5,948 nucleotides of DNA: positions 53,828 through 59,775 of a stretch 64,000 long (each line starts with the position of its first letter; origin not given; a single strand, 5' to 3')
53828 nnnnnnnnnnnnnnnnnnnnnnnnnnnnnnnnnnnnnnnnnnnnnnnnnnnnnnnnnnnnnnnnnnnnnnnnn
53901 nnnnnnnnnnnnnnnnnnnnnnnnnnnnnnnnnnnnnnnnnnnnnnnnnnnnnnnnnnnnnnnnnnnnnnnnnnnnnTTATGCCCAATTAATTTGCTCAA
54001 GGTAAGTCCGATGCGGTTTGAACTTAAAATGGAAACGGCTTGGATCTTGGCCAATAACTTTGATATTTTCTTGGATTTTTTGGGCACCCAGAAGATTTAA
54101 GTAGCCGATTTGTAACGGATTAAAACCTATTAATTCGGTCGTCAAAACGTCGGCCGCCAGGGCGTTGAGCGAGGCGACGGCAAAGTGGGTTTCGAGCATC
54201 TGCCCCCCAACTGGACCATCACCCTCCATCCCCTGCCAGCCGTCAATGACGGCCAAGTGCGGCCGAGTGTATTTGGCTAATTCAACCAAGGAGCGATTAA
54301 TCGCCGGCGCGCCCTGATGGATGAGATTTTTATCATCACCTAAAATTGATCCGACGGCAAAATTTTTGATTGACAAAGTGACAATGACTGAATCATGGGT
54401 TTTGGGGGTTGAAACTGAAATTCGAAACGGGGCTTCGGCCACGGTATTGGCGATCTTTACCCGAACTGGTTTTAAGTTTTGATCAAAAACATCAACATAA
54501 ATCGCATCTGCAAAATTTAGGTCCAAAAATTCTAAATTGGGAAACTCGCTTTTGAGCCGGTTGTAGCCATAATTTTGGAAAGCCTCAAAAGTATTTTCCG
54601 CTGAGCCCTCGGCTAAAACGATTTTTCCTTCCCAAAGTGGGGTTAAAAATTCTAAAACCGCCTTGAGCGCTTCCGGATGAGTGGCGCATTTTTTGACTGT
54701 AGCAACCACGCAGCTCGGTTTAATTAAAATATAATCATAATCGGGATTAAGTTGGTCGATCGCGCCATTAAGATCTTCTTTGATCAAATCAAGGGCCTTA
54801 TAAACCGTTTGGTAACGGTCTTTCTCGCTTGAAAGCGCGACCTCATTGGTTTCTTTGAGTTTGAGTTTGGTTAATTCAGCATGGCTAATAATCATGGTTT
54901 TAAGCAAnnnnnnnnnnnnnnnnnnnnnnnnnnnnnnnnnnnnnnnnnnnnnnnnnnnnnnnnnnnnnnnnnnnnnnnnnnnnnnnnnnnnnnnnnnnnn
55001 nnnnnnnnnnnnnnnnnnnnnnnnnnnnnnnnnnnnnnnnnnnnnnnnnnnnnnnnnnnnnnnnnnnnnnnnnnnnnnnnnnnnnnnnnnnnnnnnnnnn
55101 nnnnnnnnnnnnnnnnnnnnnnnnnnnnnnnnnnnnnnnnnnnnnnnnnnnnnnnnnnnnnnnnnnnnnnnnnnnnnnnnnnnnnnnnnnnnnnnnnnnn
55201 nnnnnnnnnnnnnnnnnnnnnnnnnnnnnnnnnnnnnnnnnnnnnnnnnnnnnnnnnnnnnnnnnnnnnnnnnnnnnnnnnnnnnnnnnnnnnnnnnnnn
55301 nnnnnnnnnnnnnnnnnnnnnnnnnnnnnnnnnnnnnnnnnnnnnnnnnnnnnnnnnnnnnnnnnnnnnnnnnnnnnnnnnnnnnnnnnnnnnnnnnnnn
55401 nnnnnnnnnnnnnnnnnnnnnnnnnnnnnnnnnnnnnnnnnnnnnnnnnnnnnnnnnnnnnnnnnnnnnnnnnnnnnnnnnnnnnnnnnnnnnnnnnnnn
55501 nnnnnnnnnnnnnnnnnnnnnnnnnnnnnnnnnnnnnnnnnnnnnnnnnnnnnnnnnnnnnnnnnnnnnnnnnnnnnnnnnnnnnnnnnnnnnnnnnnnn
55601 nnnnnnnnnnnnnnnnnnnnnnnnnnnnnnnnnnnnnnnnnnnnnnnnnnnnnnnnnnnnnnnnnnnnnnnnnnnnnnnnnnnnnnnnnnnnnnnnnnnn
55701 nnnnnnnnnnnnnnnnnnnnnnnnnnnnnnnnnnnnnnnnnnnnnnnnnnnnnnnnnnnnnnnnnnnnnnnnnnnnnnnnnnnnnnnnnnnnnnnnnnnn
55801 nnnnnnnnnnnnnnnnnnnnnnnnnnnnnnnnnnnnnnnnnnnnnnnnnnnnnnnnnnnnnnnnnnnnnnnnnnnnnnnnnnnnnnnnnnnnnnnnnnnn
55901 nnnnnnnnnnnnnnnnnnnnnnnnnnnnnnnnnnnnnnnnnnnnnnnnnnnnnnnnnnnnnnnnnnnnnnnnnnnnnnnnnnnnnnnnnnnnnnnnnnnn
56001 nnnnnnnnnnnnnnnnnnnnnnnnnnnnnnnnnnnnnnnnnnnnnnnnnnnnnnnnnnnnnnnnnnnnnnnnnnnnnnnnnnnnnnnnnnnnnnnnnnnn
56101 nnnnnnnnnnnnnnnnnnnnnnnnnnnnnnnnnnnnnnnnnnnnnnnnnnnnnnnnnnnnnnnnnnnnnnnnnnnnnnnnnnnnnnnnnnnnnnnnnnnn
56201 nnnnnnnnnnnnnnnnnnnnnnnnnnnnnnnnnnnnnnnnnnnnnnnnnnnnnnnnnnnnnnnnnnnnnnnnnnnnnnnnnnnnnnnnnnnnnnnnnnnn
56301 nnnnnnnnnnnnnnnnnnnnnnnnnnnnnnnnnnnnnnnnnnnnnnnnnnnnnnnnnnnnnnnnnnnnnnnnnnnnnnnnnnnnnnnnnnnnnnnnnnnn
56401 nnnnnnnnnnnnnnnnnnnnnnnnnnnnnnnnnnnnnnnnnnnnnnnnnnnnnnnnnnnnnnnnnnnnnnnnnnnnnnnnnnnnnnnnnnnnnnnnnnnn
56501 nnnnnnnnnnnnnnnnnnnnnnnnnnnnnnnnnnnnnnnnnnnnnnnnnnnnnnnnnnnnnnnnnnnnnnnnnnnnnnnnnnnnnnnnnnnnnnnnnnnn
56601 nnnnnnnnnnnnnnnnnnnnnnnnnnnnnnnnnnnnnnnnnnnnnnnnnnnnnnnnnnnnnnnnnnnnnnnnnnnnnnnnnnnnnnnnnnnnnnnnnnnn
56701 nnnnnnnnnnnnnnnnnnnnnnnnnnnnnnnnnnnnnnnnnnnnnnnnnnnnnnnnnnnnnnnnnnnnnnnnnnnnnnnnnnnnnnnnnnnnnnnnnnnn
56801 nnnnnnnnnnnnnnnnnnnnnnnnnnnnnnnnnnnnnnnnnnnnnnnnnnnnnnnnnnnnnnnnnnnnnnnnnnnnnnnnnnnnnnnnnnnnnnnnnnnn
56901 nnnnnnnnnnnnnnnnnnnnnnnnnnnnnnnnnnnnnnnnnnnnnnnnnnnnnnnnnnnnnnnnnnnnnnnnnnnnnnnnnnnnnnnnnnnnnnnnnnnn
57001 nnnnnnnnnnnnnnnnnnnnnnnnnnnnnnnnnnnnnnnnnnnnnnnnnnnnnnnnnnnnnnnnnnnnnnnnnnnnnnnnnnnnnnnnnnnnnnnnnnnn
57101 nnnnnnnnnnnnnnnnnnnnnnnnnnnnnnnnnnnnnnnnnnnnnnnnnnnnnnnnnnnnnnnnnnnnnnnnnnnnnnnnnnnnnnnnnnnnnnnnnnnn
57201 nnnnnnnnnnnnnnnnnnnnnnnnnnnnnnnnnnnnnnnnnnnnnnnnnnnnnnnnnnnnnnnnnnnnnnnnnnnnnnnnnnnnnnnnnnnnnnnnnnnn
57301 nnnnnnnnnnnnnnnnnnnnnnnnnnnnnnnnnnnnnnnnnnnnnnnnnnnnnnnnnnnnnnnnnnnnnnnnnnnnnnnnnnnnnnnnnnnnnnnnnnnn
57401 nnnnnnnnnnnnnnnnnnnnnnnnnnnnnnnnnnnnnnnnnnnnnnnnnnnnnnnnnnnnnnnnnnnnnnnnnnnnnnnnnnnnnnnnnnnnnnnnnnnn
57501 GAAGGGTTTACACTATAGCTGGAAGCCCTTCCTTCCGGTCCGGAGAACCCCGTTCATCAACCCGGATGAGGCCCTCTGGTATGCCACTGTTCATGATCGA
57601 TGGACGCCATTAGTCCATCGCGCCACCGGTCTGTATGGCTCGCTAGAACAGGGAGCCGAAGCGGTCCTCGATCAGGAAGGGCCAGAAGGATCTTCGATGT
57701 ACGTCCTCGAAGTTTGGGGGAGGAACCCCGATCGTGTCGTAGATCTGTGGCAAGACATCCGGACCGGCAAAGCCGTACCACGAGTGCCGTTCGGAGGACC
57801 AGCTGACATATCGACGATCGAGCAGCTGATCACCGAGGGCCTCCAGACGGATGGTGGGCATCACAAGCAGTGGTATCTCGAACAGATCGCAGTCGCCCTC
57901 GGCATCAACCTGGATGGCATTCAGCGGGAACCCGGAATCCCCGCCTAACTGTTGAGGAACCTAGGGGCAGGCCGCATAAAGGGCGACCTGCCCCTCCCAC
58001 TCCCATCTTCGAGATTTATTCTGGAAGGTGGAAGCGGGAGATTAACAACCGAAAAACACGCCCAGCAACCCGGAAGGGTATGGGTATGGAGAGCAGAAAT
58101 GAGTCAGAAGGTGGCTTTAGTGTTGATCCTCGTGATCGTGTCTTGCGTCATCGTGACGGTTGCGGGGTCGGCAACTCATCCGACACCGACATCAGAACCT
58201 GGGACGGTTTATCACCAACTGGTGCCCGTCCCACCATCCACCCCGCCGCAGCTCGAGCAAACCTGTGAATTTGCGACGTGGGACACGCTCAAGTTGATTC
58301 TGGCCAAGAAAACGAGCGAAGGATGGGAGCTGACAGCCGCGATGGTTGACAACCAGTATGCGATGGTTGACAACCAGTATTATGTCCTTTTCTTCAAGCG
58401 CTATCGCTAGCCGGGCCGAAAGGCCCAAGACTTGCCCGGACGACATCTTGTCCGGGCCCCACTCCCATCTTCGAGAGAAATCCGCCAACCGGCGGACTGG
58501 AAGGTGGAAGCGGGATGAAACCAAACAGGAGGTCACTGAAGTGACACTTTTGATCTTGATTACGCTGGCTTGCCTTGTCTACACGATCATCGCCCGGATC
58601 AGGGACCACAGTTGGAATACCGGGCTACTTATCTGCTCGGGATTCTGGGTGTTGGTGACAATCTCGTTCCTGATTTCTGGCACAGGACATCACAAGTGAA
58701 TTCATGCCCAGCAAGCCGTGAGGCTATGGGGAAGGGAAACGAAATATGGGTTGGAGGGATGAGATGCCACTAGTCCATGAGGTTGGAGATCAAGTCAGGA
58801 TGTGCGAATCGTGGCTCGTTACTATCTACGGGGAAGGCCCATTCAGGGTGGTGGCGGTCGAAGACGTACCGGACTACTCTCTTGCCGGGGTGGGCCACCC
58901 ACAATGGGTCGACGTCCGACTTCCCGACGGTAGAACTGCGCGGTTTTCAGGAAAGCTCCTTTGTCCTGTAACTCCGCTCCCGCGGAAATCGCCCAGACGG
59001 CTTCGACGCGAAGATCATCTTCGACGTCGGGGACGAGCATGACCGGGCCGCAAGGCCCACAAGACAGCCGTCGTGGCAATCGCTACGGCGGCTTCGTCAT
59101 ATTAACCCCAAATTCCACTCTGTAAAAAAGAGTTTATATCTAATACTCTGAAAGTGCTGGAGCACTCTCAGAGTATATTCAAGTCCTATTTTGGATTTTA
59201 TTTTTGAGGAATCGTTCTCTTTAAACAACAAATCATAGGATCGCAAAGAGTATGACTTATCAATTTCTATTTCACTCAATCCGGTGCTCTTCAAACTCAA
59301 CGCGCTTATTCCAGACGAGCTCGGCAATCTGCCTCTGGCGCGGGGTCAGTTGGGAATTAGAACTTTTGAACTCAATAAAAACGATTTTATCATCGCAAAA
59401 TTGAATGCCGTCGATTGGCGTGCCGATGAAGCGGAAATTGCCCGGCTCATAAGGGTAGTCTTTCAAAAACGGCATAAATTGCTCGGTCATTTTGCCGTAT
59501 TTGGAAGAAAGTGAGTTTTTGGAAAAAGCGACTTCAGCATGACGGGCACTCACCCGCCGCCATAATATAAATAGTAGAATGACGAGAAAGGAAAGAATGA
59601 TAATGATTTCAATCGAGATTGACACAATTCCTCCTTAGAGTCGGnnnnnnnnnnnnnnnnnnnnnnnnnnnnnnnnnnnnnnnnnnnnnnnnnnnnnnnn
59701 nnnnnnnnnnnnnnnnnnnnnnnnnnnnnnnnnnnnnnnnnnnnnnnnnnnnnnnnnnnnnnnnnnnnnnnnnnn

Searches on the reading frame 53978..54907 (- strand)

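Call 64: search_protein_families(library=pfam, proteins=[window:53978-54907:-], max_evalue=0.001)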
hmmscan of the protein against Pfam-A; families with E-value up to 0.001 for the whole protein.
window:53978-54907:- (309 aa): 1 family
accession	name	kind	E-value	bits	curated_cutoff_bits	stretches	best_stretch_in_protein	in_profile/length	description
PF04015.17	DUF362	-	1.5e-34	120.3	24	1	60-256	1-198/200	Domain of unknown function (DUF362)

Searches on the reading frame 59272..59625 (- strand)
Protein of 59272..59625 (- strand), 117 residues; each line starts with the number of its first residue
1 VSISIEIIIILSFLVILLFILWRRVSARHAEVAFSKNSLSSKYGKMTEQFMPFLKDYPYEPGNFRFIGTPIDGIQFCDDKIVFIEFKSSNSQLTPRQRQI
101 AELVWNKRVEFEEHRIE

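Call 13: search_protein_families(library=pfam, proteins=[window:59272-59625:-])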
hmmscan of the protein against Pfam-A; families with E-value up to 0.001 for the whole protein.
window:59272-59625:- (117 aa): 1 family
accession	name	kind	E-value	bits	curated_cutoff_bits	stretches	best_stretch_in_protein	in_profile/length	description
PF10107.15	Endonuc_Holl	-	1.1e-19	71.3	23.8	1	36-115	72-158/159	Endonuclease related to archaeal Holliday junction resolvase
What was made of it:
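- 59272..59625 (-): Gene downstream of lexA for a Holliday-junction-resolvase-related endonuclease (PF10107). Probable co-transcribed regulon member. Pfam Endonuc_Holl 1.1e-19 (call 13).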
